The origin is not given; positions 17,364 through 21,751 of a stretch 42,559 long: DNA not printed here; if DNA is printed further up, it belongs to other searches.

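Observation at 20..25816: Three PLC/AcpA-type phosphoesterase lipoproteins interleaved with four copies of an unnamed ~329-aa lipoprotein family: candidate envelope module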

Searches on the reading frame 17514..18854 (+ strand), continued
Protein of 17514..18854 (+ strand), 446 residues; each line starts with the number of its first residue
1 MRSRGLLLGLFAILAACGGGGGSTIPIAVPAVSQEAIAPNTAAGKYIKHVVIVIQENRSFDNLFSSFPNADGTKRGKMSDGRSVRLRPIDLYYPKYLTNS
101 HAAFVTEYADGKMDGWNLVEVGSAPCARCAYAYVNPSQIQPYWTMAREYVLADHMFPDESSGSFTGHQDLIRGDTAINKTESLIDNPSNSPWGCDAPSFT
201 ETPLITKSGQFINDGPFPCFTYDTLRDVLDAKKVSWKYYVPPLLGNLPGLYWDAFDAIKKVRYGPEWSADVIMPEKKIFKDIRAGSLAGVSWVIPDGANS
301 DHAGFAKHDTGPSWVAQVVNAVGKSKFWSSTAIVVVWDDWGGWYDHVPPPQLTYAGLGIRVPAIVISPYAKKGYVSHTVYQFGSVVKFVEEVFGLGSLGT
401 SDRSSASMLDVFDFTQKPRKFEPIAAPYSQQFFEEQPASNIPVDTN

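Call 52: search_protein_families(library=pfam, alignment_id=A4, max_evalue=0.0001)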
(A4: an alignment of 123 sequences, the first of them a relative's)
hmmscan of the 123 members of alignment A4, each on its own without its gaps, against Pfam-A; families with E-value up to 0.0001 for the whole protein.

A. member 1, L109:9628-9906:+ (92 aa): 0 families

B. families by the number of members that match (of 123 scanned): 142 families (the first 25 are shown)
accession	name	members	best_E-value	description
PF07690.21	MFS_1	5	1.1e-58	Major Facilitator Superfamily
PF01266.30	DAO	3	1.1e-28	FAD dependent oxidoreductase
PF02797.21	Chal_sti_synt_C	3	8.5e-23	Chalcone and stilbene synthases, C-terminal domain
PF13649.12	Methyltransf_25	3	2.6e-21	Methyltransferase domain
PF08241.18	Methyltransf_11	3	7.5e-19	Methyltransferase domain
PF13650.11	Asp_protease_2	3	1.8e-18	Aspartyl protease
PF13975.11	gag-asp_proteas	3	7.6e-13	gag-polyprotein putative aspartyl protease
PF08541.16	ACP_syn_III_C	3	2e-08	3-Oxoacyl-[acyl-carrier-protein (ACP)] synthase III C terminal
PF01300.24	Sua5_yciO_yrdC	2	2.8e-58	Telomere recombination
PF01791.15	DeoC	2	4.2e-42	DeoC/LacD family aldolase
PF05977.19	MFS_3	2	3.3e-32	Transmembrane secretion effector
PF01790.23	LGT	2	9.9e-27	Prolipoprotein diacylglyceryl transferase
PF13469.12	Sulfotransfer_3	2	6.6e-23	Sulfotransferase family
PF03481.19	Sua5_C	2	1.2e-22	Threonylcarbamoyl-AMP synthase, C-terminal domain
PF08242.18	Methyltransf_12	2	4e-16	Methyltransferase domain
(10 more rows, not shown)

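Call 87: find_encoding_contigs(protein=P0121, flank=10000, max_places=2)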
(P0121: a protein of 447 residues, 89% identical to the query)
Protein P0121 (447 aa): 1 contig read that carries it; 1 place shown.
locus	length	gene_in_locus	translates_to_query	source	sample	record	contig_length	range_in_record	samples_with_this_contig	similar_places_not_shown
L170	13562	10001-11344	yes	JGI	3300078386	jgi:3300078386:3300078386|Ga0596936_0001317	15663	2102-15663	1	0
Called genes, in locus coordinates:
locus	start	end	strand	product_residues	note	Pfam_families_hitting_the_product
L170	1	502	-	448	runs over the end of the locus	-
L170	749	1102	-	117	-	-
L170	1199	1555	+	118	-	-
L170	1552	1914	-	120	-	PF13620:CarboxypepD_reg, PF13715:CarbopepD_reg_2, PF17802:SpaA (weak)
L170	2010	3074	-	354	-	PF12849:PBP_like_2, PF01547:SBP_bac_1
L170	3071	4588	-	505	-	PF00083:Sugar_tr, PF07690:MFS_1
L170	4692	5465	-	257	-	PF14023:Bestrophin-like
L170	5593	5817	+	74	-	-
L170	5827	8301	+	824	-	PF00343:Phosphorylase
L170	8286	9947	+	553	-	PF02878:PGM_PMM_I, PF02879:PGM_PMM_II, PF02880:PGM_PMM_III, PF00408:PGM_PMM_IV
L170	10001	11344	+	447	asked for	PF04185:Phosphoesterase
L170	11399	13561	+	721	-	?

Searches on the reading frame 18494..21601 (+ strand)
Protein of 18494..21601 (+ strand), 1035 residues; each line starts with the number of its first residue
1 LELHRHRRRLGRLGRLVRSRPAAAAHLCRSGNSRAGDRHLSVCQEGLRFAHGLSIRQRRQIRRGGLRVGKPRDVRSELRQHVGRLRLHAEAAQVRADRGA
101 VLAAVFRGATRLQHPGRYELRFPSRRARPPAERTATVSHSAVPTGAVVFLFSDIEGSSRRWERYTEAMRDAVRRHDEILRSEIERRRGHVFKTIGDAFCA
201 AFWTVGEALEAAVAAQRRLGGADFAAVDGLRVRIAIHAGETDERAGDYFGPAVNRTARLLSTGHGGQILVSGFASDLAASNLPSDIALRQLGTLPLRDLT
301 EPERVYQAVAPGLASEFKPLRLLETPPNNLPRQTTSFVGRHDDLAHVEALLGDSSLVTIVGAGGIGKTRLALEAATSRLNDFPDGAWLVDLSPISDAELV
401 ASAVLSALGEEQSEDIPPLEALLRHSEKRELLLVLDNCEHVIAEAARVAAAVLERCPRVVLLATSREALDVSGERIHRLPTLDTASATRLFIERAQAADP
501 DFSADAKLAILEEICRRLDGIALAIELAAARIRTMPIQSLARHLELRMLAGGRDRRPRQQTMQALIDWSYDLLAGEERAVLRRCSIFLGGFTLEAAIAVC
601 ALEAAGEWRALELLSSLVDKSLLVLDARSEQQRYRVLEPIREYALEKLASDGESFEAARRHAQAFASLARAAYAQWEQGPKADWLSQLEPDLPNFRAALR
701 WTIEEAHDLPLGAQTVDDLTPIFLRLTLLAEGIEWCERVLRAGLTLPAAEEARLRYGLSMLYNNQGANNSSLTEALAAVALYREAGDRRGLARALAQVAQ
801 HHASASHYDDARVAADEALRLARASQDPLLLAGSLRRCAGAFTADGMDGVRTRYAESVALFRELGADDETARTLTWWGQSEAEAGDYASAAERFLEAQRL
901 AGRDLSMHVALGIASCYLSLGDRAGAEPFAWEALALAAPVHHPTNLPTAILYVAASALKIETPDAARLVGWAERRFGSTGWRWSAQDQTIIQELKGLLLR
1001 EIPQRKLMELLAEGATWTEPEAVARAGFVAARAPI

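Call 12: search_protein_families(library=pfam, proteins=[window:18494-21601:+], max_evalue=0.01)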
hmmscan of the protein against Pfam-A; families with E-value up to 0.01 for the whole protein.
window:18494-21601:+ (1035 aa): 8 families
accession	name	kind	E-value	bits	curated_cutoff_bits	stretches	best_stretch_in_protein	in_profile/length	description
PF00211.25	Guanylate_cyc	-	2e-11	44.2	21.9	1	143-277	5-154/183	Adenylate and Guanylate cyclase catalytic domain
PF13401.12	AAA_22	-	1.4e-05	25.8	27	1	355-447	6-102/130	AAA domain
PF00931.28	NB-ARC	-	6.5e-05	22.8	23.5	1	351-533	13-206/248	NB-ARC domain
PF20703.3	nSTAND1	-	0.0013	18.9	27.1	1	333-445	12-131/379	Novel STAND NTPase 1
PF13191.12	AAA_16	-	0.0036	18.3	32.6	1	337-500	2-146/167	AAA ATPase domain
PF13424.12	TPR_12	-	0.0045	17.6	30.1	0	852-900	24-74/77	Tetratricopeptide repeat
PF13481.12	AAA_25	-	0.0067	16.5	27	1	348-462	27-149/195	AAA domain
PF17193.9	MukF_C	-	0.0072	17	27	0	767-827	71-132/158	MukF C-terminal domain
